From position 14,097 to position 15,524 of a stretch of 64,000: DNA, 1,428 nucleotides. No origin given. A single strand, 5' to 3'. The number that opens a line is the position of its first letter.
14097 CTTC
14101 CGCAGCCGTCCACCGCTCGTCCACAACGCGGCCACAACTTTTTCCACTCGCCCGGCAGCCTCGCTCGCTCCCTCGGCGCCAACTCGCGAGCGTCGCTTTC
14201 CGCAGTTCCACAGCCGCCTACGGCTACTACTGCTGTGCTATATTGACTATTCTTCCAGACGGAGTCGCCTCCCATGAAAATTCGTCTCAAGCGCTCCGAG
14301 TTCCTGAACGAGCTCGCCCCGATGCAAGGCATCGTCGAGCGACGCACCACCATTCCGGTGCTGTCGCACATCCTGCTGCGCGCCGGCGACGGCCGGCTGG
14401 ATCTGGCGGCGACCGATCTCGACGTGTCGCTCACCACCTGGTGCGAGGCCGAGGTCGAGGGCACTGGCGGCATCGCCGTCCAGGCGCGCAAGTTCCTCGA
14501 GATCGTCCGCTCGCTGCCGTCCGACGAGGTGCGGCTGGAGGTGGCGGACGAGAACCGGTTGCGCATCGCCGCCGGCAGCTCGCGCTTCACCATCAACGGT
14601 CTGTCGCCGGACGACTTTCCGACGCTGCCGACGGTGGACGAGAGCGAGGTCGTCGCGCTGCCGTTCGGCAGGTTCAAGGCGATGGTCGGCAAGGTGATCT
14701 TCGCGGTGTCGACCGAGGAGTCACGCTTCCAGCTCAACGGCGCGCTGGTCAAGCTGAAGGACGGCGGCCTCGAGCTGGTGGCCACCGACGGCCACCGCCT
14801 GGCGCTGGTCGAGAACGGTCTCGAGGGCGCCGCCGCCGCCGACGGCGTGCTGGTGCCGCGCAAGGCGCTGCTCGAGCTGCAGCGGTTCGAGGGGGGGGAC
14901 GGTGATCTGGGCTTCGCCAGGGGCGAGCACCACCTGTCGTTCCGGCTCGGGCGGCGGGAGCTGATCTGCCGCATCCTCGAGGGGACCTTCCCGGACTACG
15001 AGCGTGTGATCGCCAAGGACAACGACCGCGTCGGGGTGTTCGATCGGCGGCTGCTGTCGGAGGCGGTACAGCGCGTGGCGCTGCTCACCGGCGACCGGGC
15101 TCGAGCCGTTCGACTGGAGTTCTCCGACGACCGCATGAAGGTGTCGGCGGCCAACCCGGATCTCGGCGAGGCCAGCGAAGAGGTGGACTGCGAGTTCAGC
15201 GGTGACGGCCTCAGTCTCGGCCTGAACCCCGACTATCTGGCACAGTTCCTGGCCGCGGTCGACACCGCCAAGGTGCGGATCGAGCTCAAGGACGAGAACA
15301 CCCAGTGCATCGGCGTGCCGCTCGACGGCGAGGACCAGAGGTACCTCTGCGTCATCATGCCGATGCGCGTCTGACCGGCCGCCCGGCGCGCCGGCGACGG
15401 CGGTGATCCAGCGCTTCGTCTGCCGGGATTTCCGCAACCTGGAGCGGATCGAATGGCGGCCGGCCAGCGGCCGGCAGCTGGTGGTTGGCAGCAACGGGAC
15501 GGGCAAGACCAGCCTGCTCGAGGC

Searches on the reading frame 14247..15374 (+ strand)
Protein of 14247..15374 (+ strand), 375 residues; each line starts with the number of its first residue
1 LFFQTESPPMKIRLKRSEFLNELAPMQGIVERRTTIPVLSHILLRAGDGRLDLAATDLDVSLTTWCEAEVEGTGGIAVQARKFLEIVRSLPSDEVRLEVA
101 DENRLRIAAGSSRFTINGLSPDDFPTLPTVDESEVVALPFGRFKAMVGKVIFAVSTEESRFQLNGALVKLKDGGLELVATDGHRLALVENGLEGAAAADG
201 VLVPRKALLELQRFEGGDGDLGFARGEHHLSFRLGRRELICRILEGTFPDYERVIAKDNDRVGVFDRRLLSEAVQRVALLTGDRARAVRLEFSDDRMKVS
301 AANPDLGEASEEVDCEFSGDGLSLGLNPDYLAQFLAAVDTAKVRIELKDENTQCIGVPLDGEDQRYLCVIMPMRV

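Call 80: search_protein_families(library=pfam, proteins=[window:14247-15374:+], max_evalue=0.00001)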
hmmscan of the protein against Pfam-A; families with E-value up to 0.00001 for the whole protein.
window:14247-15374:+ (375 aa): 3 families
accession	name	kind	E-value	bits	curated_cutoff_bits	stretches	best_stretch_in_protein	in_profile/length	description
PF00712.24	DNA_pol3_beta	-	2.6e-33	115.2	24.4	1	10-128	1-120/120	DNA polymerase III beta subunit, N-terminal domain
PF02768.20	DNA_pol3_beta_3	-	3.3e-24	85.4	27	1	253-374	2-121/121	DNA polymerase III beta subunit, C-terminal domain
PF02767.21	DNA_pol3_beta_2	-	2.1e-23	83.3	27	1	141-250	5-116/116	DNA polymerase III beta subunit, central domain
